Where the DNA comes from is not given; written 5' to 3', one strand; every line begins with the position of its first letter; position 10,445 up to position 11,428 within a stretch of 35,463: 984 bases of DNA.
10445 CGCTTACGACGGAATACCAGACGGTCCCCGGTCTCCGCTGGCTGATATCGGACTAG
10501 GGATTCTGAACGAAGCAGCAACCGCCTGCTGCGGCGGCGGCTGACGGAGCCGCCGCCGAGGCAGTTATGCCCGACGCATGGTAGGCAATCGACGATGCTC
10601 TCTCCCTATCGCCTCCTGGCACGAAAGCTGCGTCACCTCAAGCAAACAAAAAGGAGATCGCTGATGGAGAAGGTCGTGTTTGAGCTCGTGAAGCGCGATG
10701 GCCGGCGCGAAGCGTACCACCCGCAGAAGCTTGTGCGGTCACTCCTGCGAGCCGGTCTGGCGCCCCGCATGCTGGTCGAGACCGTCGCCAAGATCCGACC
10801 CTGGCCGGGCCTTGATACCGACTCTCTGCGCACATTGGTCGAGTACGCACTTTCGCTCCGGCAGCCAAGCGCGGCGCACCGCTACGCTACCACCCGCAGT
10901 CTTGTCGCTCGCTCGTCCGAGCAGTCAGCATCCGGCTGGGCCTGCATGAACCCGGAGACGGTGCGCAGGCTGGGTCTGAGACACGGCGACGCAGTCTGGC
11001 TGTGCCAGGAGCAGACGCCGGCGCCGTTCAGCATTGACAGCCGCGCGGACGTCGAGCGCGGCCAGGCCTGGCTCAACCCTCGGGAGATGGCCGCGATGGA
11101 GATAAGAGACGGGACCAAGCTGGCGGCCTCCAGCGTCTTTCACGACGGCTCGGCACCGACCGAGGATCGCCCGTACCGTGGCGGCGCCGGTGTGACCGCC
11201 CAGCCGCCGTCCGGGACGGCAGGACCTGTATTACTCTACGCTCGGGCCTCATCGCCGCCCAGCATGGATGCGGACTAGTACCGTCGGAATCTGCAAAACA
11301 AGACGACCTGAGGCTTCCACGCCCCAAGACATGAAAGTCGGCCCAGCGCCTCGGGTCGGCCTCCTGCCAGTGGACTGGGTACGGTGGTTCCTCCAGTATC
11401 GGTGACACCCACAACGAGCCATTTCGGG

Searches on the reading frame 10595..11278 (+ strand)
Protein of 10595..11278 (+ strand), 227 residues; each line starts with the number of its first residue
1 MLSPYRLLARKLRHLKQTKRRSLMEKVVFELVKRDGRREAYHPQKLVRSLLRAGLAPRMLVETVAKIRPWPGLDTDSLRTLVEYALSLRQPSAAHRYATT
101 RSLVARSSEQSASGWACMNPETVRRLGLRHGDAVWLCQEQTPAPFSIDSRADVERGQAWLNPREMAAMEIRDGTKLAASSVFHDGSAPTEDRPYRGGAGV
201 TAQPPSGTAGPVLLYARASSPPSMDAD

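Call 7: search_protein_families(library=pfam, proteins=[window:10595-11278:+], max_evalue=0.01)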
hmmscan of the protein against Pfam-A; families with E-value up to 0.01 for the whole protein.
window:10595-11278:+ (227 aa): 3 families
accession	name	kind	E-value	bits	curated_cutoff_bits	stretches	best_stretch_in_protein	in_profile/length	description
PF01568.27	Molydop_binding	-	1.1e-06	29.1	26.8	1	93-136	8-52/110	Molydopterin dinucleotide binding domain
PF03477.21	ATP-cone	-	1.2e-05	26.2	25.8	1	32-102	4-84/88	ATP cone domain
PF02359.24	CDC48_N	-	0.00067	20.2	35.1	0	108-135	9-36/85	Cell division protein 48 (CDC48), N-terminal domain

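Call 8: search_protein_families(library=ncbifam, proteins=[window:10595-11278:+], max_evalue=0.001)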
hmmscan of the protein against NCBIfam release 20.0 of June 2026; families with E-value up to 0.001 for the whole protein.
window:10595-11278:+ (227 aa): 0 families

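Call 82: search_protein_families(library=ncbifam, proteins=[window:10664-11278:+], max_evalue=0.01)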
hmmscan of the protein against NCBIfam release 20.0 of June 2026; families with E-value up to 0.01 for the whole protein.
window:10664-11278:+ (204 aa): 0 families
